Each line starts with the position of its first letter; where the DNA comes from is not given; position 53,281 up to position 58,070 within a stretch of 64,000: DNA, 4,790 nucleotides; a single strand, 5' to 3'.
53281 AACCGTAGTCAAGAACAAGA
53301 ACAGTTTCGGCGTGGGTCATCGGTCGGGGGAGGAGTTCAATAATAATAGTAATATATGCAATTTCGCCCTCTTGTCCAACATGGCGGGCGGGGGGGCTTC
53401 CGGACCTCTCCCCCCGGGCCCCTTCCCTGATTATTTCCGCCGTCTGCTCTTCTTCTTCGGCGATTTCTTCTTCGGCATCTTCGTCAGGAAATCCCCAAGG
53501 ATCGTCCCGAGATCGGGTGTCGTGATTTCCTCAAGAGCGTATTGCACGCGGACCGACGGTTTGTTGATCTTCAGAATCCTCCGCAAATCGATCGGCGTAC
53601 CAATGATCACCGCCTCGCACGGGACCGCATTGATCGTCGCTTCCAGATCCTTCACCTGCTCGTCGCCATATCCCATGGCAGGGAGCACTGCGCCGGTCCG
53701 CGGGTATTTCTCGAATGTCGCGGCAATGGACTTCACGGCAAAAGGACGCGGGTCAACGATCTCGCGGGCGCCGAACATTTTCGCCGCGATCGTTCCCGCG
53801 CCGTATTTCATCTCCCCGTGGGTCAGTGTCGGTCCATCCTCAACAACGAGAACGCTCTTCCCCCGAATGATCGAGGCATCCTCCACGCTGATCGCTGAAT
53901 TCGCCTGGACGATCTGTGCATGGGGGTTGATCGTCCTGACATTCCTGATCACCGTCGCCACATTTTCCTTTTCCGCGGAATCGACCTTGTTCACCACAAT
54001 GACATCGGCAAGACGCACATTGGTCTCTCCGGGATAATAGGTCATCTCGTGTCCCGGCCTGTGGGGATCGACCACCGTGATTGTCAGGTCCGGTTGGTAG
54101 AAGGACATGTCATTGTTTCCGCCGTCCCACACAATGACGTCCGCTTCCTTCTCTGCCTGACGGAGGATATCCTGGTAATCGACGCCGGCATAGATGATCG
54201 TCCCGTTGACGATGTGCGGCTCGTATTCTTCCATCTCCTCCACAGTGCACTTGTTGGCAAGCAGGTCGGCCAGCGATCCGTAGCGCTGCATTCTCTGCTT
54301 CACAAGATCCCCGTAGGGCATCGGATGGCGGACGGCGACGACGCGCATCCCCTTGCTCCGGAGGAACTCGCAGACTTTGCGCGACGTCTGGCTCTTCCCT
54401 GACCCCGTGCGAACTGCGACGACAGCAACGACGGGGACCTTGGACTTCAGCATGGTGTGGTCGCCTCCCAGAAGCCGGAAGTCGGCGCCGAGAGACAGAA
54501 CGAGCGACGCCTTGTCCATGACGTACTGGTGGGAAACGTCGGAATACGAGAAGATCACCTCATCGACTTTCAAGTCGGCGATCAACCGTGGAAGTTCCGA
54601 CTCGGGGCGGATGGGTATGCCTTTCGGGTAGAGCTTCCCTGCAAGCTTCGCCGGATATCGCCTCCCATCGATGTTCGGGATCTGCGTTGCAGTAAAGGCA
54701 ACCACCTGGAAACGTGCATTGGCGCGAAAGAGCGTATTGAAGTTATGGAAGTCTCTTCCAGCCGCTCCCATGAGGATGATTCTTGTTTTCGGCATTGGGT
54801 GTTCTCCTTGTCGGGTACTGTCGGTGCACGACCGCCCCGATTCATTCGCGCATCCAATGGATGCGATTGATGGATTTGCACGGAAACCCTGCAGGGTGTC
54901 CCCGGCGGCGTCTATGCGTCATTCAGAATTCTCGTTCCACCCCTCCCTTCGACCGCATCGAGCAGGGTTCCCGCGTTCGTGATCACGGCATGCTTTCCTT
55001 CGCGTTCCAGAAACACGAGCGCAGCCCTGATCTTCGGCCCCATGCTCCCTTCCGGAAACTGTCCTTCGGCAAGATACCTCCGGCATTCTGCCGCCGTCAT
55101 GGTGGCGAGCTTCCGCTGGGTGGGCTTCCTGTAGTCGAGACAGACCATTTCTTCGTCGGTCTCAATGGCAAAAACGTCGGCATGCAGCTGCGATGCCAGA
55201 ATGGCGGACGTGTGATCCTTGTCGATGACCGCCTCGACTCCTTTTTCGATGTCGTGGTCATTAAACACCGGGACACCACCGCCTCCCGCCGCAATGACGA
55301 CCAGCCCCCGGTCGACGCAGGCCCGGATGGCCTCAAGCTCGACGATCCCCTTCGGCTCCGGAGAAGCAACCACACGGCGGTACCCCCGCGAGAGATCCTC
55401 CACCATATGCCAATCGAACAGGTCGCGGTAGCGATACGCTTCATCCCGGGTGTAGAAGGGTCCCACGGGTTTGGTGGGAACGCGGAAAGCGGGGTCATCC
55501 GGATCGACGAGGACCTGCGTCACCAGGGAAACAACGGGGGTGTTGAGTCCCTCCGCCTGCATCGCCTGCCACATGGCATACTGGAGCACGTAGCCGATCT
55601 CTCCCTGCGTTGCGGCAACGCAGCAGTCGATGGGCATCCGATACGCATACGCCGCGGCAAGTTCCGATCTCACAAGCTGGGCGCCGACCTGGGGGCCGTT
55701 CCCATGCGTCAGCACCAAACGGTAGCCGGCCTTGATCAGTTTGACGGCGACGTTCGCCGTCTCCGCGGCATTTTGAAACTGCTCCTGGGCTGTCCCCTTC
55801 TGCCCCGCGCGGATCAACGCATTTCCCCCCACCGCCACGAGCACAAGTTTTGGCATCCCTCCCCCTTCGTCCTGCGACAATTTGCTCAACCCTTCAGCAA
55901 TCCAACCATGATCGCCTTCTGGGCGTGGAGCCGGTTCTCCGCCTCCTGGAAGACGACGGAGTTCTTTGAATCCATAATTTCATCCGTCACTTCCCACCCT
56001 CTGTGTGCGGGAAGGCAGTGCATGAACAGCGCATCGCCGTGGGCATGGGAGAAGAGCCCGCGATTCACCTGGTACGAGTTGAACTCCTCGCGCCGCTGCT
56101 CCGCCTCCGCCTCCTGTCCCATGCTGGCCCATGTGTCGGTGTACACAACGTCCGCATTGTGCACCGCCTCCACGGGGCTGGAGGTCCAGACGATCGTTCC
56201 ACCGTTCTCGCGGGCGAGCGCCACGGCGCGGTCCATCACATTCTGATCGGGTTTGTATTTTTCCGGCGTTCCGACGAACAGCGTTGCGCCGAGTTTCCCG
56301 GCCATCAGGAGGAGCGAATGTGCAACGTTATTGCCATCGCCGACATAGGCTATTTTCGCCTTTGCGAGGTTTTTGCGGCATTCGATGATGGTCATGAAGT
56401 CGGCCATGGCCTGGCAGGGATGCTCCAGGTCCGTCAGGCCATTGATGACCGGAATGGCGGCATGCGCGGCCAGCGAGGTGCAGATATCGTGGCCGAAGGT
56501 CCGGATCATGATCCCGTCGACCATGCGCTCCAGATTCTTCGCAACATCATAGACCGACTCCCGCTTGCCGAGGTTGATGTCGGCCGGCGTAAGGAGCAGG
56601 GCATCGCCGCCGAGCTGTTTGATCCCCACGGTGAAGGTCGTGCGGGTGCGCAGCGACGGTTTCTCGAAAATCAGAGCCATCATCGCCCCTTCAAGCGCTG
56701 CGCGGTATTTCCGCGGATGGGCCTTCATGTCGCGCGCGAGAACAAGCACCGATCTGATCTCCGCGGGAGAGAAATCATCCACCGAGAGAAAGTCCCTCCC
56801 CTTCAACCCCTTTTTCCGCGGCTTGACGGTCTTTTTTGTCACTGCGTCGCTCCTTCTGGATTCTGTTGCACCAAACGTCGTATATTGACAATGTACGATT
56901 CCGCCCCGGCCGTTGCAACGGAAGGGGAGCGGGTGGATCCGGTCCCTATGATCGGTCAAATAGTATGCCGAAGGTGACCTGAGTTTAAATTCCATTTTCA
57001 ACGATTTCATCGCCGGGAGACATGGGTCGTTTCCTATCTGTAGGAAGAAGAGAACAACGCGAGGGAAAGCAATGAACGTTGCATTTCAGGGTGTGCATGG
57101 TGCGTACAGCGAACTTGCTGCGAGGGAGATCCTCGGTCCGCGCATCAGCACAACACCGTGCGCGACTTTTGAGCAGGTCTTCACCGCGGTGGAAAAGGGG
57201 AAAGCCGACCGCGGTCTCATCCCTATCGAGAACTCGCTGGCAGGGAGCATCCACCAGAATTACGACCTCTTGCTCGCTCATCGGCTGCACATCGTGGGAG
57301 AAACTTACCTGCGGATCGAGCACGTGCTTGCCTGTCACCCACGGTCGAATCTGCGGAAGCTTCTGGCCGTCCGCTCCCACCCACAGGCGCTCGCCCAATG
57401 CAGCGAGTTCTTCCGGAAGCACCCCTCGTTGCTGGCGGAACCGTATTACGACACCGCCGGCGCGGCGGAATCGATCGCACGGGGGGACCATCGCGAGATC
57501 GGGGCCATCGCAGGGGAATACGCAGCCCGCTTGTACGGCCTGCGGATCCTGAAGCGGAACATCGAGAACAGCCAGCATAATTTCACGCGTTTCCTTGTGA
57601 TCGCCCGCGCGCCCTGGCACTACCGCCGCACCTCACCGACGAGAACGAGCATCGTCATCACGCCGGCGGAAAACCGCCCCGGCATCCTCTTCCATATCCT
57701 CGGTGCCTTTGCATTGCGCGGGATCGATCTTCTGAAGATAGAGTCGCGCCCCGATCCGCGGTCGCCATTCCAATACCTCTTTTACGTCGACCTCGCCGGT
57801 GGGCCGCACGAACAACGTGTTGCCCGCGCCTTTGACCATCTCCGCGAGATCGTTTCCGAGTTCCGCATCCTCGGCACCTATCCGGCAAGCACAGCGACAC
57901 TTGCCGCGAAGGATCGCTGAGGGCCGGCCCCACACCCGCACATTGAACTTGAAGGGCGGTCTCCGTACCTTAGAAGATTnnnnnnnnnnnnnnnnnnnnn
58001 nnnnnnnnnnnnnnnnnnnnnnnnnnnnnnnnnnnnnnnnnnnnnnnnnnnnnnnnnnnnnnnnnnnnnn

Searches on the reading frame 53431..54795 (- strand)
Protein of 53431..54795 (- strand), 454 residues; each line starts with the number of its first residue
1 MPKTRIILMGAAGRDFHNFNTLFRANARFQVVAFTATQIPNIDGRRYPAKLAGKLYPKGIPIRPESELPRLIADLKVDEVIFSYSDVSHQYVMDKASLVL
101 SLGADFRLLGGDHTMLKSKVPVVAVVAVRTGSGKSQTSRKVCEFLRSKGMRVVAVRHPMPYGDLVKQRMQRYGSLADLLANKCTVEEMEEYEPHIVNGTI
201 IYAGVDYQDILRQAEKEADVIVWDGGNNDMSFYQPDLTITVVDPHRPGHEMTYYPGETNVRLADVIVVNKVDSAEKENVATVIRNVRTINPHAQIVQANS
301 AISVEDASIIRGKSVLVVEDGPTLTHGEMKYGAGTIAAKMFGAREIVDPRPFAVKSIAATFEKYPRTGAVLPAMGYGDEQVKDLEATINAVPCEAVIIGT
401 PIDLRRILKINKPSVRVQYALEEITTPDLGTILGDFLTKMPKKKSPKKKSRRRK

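Call 14: search_protein_families(library=pfam, proteins=[window:53431-54795:-], max_evalue=0.001)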
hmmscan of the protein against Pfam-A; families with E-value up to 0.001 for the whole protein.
window:53431-54795:- (454 aa): 1 family
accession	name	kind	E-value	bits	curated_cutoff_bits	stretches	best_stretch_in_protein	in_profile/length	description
PF02492.25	cobW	-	1.4e-07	31.7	20.7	1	231-297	111-180/180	CobW/HypB/UreG, nucleotide-binding domain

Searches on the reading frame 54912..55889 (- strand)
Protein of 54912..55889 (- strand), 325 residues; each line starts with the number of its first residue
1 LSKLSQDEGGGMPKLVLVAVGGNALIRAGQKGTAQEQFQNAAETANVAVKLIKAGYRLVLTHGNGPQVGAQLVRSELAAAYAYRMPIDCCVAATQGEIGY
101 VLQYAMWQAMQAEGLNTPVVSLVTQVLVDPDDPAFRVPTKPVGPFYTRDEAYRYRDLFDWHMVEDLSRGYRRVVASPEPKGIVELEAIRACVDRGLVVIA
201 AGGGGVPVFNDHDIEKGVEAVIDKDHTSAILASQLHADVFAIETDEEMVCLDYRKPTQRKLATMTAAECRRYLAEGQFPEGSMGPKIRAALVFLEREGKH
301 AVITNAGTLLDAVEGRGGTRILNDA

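Call 14: search_protein_families(library=pfam, proteins=[window:54912-55889:-], max_evalue=0.001)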
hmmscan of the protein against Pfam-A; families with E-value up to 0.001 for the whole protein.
window:54912-55889:- (325 aa): 1 family
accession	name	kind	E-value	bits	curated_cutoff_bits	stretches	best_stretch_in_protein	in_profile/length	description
PF00696.33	AA_kinase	-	4.3e-19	69.6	24.9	1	14-305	1-234/234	Amino acid kinase family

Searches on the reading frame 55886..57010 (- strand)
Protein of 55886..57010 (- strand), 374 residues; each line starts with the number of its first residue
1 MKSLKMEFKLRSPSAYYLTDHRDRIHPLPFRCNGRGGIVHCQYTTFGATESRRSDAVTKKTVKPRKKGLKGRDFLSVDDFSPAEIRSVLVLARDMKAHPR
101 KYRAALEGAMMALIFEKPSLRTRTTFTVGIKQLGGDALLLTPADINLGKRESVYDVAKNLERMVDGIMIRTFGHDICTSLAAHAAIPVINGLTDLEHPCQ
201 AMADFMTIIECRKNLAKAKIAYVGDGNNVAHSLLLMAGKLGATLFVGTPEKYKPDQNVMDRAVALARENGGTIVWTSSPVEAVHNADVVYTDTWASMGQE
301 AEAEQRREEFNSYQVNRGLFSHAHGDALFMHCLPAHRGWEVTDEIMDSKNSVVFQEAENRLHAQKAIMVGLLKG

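Call 14: search_protein_families(library=pfam, proteins=[window:55886-57010:-], max_evalue=0.001)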
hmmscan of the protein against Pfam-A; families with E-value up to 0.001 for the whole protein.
window:55886-57010:- (374 aa): 2 families
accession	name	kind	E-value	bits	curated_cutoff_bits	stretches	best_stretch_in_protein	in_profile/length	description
PF00185.30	OTCace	-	7.7e-59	198.7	29.4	1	218-369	3-155/157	Aspartate/ornithine carbamoyltransferase, Asp/Orn binding domain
PF02729.26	OTCace_N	-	1.2e-46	159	29.9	1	72-210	1-148/148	Aspartate/ornithine carbamoyltransferase, carbamoyl-P binding domain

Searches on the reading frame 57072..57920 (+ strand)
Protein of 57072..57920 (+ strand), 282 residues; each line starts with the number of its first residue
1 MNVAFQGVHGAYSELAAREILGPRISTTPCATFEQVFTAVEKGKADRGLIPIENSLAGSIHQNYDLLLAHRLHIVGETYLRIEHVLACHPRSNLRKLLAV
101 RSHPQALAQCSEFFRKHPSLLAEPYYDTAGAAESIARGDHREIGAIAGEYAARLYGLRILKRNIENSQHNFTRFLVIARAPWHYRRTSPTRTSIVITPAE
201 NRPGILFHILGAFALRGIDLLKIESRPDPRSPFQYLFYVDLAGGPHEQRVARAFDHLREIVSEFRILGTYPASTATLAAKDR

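Call 13: search_protein_families(library=pfam, proteins=[window:57072-57920:+], max_evalue=0.001)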
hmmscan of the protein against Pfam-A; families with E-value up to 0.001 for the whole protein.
window:57072-57920:+ (282 aa): 2 families
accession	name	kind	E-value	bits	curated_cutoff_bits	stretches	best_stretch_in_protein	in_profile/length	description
PF00800.23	PDT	-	8.6e-63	211.8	25.2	1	3-180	1-179/181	Prephenate dehydratase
PF01842.31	ACT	-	1.5e-08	34.7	27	1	199-253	7-60/66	ACT domain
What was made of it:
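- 57072..57920 (+): pheA, prephenate (or arogenate) dehydratase with an ACT domain (282 aa) and no CM domain; unlinked, 14 kb away. PF00800 E=8.6e-63 plus PF01842 (call 13).
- Checked: PheA (57072-57920, plus strand) has only PF00800 PDT and an ACT domain (call 13).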

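Call 64: search_protein_families(library=ncbifam, proteins=[window:57072-57920:+], max_evalue=0.00001)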
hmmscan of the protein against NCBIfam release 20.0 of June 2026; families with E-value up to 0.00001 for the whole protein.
window:57072-57920:+ (282 aa): 3 families
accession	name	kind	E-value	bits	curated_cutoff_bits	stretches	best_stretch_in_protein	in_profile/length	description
NF008866.0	PRK11899.1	equivalog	1.1e-75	254.5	359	1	2-274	7-277/283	prephenate dehydratase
NF008865.0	PRK11898.1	equivalog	1.3e-69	234.5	219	1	1-274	2-280/284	prephenate dehydratase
NF007910.0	PRK10622.1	equivalog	2.4e-54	184.7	577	1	3-273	106-378/386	bifunctional chorismate mutase/prephenate dehydratase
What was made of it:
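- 57072..57920 (+): NF008865 234.5 bits against a cutoff of 219 (call 64).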
